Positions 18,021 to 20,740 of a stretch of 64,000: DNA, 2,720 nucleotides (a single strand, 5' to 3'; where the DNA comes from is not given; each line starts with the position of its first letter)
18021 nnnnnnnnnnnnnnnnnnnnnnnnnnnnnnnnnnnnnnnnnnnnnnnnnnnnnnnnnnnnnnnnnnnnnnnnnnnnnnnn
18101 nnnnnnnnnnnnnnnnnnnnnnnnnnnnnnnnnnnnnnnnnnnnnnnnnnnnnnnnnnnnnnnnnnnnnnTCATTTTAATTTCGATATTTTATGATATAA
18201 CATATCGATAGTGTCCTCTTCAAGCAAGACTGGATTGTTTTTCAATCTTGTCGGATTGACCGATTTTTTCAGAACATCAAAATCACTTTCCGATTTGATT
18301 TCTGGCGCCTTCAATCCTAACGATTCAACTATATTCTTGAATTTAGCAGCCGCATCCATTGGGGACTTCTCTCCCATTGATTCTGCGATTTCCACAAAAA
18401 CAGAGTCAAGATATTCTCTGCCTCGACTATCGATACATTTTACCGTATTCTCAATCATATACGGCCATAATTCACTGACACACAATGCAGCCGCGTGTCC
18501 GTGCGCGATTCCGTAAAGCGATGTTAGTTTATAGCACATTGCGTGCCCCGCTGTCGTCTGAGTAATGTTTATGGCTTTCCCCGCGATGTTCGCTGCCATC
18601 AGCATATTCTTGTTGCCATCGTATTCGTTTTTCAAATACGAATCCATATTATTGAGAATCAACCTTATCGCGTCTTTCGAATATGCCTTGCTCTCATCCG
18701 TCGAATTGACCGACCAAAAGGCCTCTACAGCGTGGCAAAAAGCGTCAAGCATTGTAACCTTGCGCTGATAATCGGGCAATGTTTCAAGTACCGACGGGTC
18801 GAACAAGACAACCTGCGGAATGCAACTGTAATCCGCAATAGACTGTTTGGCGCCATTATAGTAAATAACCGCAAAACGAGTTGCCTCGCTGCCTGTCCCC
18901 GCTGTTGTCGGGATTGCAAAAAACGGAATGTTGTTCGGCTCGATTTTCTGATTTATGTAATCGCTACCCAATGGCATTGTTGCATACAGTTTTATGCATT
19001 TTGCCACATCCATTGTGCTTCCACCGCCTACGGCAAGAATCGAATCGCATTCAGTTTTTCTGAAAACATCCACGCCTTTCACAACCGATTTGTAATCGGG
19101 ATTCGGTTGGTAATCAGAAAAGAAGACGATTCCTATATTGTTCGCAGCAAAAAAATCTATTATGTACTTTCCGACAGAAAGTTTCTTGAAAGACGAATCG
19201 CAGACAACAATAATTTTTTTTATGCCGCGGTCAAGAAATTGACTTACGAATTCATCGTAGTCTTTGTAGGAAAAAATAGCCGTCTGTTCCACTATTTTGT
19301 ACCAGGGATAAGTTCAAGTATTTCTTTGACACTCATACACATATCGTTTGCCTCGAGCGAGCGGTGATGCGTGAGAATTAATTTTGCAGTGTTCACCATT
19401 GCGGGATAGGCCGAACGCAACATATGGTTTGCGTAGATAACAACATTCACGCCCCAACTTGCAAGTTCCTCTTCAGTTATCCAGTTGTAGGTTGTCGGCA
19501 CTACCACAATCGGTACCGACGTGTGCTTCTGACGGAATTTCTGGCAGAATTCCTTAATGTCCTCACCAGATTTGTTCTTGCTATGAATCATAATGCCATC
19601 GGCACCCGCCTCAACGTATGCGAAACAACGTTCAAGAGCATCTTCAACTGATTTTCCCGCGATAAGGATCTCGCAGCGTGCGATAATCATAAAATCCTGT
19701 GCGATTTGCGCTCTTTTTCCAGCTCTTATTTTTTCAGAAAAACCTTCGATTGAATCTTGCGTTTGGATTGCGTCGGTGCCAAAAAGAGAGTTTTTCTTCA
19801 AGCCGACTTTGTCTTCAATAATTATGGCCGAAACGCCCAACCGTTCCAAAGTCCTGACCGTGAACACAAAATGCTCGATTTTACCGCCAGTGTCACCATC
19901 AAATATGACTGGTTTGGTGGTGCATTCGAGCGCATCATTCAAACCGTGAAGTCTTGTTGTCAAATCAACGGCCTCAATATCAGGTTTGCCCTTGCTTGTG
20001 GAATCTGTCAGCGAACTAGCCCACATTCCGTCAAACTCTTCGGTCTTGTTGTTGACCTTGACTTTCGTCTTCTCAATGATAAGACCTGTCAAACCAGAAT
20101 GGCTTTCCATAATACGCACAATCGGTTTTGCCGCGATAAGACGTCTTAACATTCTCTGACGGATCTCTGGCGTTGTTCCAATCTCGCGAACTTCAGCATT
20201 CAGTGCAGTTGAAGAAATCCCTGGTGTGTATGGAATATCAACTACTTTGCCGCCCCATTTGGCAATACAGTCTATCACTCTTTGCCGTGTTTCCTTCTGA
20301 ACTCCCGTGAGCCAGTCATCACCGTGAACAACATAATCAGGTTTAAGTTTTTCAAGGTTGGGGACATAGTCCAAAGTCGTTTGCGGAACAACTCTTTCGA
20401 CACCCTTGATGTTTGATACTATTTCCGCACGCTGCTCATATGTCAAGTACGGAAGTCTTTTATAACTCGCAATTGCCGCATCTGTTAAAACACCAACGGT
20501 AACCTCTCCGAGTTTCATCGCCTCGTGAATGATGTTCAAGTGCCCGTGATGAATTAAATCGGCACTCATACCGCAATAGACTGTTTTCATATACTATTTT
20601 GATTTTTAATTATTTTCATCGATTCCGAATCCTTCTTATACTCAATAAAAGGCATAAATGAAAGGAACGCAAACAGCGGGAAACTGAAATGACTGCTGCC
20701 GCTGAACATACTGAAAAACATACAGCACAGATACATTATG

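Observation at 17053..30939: Two diverged PEP-mutase / phosphonopyruvate-decarboxylase pairs in one operon, neither with an AEP transaminase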

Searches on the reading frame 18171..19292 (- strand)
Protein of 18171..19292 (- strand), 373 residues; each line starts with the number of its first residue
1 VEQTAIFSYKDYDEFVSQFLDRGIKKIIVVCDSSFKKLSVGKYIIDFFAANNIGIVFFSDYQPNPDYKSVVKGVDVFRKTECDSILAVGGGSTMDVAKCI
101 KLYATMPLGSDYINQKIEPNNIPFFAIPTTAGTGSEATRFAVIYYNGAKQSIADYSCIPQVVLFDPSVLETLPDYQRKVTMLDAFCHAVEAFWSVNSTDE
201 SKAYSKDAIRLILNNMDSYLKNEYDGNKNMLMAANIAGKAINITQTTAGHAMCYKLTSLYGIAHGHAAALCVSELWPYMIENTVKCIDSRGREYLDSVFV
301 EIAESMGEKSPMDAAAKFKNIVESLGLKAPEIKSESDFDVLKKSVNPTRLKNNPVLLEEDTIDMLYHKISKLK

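Call 3: search_protein_families(library=pfam, proteins=[window:18171-19292:-])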
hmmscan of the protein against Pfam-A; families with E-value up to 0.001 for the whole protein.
window:18171-19292:- (373 aa): 3 families
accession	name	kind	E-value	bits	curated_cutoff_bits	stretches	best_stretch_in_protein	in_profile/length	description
PF00465.25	Fe-ADH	-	1.9e-39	135.4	31.3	1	13-166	12-168/168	Iron-containing alcohol dehydrogenase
PF25137.1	ADH_Fe_C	-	6.3e-25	88.4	27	1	180-368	4-192/194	Fe-containing alcohol dehydrogenase family, C-terminal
PF13685.12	Fe-ADH_2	-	1e-13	52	28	1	22-107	17-100/149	Iron-containing alcohol dehydrogenase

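Call 8: search_protein_families(library=ncbifam, proteins=[window:18171-19292:-])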
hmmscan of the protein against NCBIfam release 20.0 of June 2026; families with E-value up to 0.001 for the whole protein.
window:18171-19292:- (373 aa): 16 families
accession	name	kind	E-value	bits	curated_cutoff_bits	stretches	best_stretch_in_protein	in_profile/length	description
NF041833.1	Fe_ADH_ErcA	equivalog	1.2e-49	169.5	550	1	22-368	28-380/382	alcohol dehydrogenase-like regulatory protein ErcA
TIGR02638.1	lactal_redase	equivalog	1.1e-48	166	523.15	1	4-314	9-322/379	lactaldehyde reductase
NF010378.0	PRK13805.1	equivalog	2.6e-47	161.2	951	1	22-312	480-792/872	bifunctional acetaldehyde-CoA/alcohol dehydrogenase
NF007911.0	PRK10624.1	equivalog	6.4e-44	150.4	537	1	2-326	8-334/382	lactaldehyde reductase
TIGR03405.1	Phn_Fe-ADH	equivalog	2.5e-39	135.1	423.7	1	58-329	55-333/355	iron-containing alcohol dehydrogenase PsrA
NF007363.0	PRK09860.1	equivalog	1.6e-37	129.6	581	1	14-343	21-355/383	L-threonine dehydrogenase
NF053866.1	CholDhdGbsBBac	equivalog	1.5e-36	125.9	550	1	21-325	34-343/392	choline dehydrogenase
NF058672.1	4HyButDHCUPNE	equivalog_domain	5e-36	124.7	500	1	17-329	22-333/378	4-hydroxybutyrate dehydrogenase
NF011998.0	PRK15454.1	equivalog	2e-33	115.7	556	1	21-273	46-304/395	ethanolamine utilization ethanol dehydrogenase EutG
NF050025.1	SulfAcetaldRedSarD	equivalog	1e-32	113.5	700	1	23-272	29-284/385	sulfoacetaldehyde reductase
NF011717.0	PRK15138.1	equivalog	6.1e-23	81.5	645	1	27-329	33-341/387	alcohol dehydrogenase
NF041822.1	daptide_DH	equivalog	1.2e-16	60.6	300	1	65-278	40-273/363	daptide-type RiPP biosynthesis dehydogenase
TIGR04266.1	NDMA_methanol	equivalog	4.3e-16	58.7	625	1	52-281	65-305/420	NDMA-dependent methanol dehydrogenase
NF006941.0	PRK09423.1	subfamily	1.4e-10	40.6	336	1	24-199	29-187/367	glycerol dehydrogenase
NF047954.1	PrpdilGlycDhGldA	equivalog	5.2e-06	25.9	700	1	18-202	23-190/365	bifunctional L-1,2-propanediol dehydrogenase/glycerol dehydrogenase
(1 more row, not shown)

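Call 46: search_solved_structures(query=window:18171-19292:-, max_evalue=1e-10)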
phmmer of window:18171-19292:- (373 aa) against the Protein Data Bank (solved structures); distinct sequences matched with E-value up to 1e-10: 37.
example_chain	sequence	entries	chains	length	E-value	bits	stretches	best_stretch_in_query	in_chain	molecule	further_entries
8zrl_A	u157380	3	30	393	2.9e-36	128.3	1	6-325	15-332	NAD-dependent methanol dehydrogenase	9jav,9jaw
6jko_A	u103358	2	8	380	5.6e-36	127.4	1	51-370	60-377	Methanol dehydrogenase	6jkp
3owo_A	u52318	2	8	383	4.1e-32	114.7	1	19-329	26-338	Alcohol dehydrogenase 2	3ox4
1vhd_A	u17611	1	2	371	1.1e-31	113.3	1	24-292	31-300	alcohol dehydrogenase, iron-containing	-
1o2d_A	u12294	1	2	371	1.1e-31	113.3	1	24-292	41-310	Alcohol dehydrogenase, iron-containing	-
3zdr_A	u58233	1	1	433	1.9e-31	112.5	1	24-307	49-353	ALCOHOL DEHYDROGENASE DOMAIN OF THE BIFUNCTIONAL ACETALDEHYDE DEHYDROGENASE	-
8zwd_B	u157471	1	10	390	1.1e-30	109.9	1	20-270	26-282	NAD(P)-dependent methanol dehydrogenase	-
3bfj_A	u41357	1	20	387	2e-29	105.8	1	23-285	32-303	1,3-propanediol oxidoreductase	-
7qnj_AAA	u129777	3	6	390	3.4e-27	98.5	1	7-281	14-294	Lactaldehyde reductase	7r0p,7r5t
7qlg_AAA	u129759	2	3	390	5.6e-27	97.7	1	7-283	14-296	Lactaldehyde reductase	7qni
7qls_AAA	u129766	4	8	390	5.9e-27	97.7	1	7-283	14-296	Lactaldehyde reductase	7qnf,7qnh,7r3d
7qlq_AAA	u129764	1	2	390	9.3e-27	97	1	7-281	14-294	Lactaldehyde reductase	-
1rrm_A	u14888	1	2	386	1.2e-26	96.7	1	7-281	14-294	Lactaldehyde reductase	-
2bi4_A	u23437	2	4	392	1.2e-26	96.6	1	7-281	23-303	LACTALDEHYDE REDUCTASE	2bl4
5br4_A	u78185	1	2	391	3.1e-26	95.3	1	7-281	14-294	Lactaldehyde reductase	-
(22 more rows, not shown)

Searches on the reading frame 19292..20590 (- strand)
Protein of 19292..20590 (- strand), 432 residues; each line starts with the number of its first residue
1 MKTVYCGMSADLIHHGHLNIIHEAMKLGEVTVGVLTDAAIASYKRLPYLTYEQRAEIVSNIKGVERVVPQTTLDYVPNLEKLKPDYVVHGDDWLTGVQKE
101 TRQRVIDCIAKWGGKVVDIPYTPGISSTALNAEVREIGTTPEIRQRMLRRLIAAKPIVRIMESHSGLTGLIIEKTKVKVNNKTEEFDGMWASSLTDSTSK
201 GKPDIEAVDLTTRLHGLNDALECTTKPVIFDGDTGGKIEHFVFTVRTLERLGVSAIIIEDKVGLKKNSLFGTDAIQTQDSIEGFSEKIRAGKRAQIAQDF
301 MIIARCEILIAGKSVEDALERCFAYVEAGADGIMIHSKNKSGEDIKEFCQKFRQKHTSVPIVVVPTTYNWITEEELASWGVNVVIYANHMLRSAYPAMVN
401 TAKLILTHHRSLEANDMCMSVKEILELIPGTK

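Call 3: search_protein_families(library=pfam, proteins=[window:19292-20590:-])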
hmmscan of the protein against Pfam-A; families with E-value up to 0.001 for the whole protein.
window:19292-20590:- (432 aa): 2 families
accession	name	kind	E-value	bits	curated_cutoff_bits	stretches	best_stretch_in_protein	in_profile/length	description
PF13714.12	PEP_mutase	-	8.6e-56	189.6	31.5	1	148-405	1-239/240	Phosphoenolpyruvate phosphomutase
PF01467.32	CTP_transf_like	-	1.6e-16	61.2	21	1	9-129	5-129/133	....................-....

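Call 8: search_protein_families(library=ncbifam, proteins=[window:19292-20590:-])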
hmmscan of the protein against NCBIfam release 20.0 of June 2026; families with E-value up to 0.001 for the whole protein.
window:19292-20590:- (432 aa): 10 families
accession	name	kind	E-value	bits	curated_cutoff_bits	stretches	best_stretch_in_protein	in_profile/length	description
TIGR02320.1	PEP_mutase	equivalog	1.1e-124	415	319.55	1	148-431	1-283/284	phosphoenolpyruvate mutase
TIGR02321.1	Pphn_pyruv_hyd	equivalog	3.8e-42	144.4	374.4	1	181-427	31-275/290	phosphonopyruvate hydrolase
TIGR02317.1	prpB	equivalog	3.3e-26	92.1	354.4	1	146-416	3-258/285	methylisocitrate lyase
NF008455.0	PRK11320.1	equivalog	7.5e-22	77.9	353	1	197-408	52-253/295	methylisocitrate lyase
TIGR02199.1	rfaE_dom_II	equivalog_domain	3.2e-14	53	181.5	1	7-134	17-142/144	D-glycero-beta-D-manno-heptose 1-phosphate adenylyltransferase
TIGR02319.1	CPEP_Pphonmut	equivalog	8.7e-14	51.4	420.05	1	147-388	7-234/294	carboxyvinyl-carboxyphosphonate phosphorylmutase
TIGR00125.1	cyt_tran_rel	domain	2e-13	50.3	27.7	1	4-64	2-62/65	adenylyltransferase/cytidyltransferase family protein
TIGR01518.1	g3p_cytidyltrns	equivalog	3.9e-12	46.4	165.4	1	10-133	7-124/125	glycerol-3-phosphate cytidylyltransferase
NF008454.0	PRK11316.1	equivalog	1.6e-07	30.3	521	1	10-135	349-472/475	bifunctional D-glycero-beta-D-manno-heptose-7-phosphate kinase/D-glycero-beta-D-manno-heptose 1-phosphate adenylyltransferase HldE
NF001985.0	PRK00777.1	subfamily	3.6e-07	30.4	104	1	2-59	5-63/157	pantetheine-phosphate adenylyltransferase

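Call 18: find_encoding_contigs(protein=window:19292-20590:-, flank=10000, max_places=8)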
Protein window:19292-20590:- (432 aa): 4 contigs read that carry it; 3 places shown.
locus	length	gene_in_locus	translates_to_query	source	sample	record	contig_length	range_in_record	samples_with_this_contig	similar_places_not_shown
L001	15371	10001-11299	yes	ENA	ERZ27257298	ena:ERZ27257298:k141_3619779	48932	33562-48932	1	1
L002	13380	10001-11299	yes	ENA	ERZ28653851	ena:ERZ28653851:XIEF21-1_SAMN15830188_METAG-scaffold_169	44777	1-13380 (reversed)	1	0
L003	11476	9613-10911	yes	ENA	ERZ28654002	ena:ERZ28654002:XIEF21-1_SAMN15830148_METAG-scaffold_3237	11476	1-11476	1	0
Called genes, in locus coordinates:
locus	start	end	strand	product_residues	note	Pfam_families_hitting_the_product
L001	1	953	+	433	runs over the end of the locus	PF01467:CTP_transf_like, PF13714:PEP_mutase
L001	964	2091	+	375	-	PF02776:TPP_enzyme_N, PF02775:TPP_enzyme_C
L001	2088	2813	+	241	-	PF00149:Metallophos, PF12850:Metallophos_2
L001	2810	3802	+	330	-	PF00106:adh_short (faint), PF01073:3Beta_HSD (weak), PF01370:Epimerase, PF02719:Polysacc_synt_2 (weak), PF04321:RmlD_sub_bind (weak), PF16363:GDP_Man_Dehyd, PF07993:NAD_binding_4 (weak)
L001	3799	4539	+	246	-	PF20202:DUF6564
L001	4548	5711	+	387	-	-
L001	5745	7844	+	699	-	-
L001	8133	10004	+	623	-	-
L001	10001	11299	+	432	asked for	PF01467:CTP_transf_like, PF13714:PEP_mutase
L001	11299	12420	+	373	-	PF00465:Fe-ADH, PF13685:Fe-ADH_2, PF25137:ADH_Fe_C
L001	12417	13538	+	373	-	PF02776:TPP_enzyme_N, PF02775:TPP_enzyme_C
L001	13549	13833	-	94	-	-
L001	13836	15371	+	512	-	?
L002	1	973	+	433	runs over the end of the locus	PF01467:CTP_transf_like, PF13714:PEP_mutase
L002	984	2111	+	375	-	PF02776:TPP_enzyme_N, PF02775:TPP_enzyme_C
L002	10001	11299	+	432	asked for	PF01467:CTP_transf_like, PF13714:PEP_mutase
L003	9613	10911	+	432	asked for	PF01467:CTP_transf_like, PF13714:PEP_mutase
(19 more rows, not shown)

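Call 41: search_solved_structures(query=window:19292-20590:-, max_evalue=0.00001, show_alignments=1)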
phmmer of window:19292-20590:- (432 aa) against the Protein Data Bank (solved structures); distinct sequences matched with E-value up to 0.00001: 24.
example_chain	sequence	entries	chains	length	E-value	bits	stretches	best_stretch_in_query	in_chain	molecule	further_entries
5x3d_A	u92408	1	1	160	7.5e-59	202.8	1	3-137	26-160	Phosphoenolpyruvate phosphomutase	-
5unc_A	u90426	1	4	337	1.4e-41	145.8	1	146-419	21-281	PHOSPHOENOLPYRUVATE PHOSPHOMUTASE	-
1m1b_A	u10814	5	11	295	4.4e-39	137.6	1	145-427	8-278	PHOSPHOENOLPYRUVATE PHOSPHOMUTASE | PROTEIN (PHOSPHOENOLPYRUVATE MUTASE)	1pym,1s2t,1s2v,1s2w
1s2u_A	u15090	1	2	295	4.7e-38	134.3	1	145-427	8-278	Phosphoenolpyruvate phosphomutase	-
2dua_A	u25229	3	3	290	1.2e-36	129.6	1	184-427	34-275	Phosphonopyruvate hydrolase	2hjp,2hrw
4iqd_A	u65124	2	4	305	4.8e-15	58.5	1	137-408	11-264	Carboxyvinyl-carboxyphosphonate phosphorylmutase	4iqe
3elb_A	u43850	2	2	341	6.1e-15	58.1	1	4-131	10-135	Ethanolamine-phosphate cytidylyltransferase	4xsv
3eoo_A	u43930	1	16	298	1e-12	50.8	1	197-400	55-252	Methylisocitrate lyase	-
1xg3_A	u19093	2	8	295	1.1e-10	44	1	199-336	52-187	Probable methylisocitrate lyase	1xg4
6t4v_C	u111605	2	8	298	1.3e-10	43.9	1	199-401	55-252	2-methylisocitrate lyase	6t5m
9hra_A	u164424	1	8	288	2e-10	43.3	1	196-397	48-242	2-methylisocitrate lyase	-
1o5q_A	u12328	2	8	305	2.2e-10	43.1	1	199-337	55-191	Probable methylisocitrate lyase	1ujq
9hgk_A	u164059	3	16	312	2.5e-10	42.9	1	196-396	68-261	2-methylisocitrate lyase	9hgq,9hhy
1mum_A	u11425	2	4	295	4e-10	42.3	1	199-336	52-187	2-methylisocitrate lyase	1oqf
9hgo_A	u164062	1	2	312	6.6e-10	41.6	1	196-396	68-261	2-methylisocitrate lyase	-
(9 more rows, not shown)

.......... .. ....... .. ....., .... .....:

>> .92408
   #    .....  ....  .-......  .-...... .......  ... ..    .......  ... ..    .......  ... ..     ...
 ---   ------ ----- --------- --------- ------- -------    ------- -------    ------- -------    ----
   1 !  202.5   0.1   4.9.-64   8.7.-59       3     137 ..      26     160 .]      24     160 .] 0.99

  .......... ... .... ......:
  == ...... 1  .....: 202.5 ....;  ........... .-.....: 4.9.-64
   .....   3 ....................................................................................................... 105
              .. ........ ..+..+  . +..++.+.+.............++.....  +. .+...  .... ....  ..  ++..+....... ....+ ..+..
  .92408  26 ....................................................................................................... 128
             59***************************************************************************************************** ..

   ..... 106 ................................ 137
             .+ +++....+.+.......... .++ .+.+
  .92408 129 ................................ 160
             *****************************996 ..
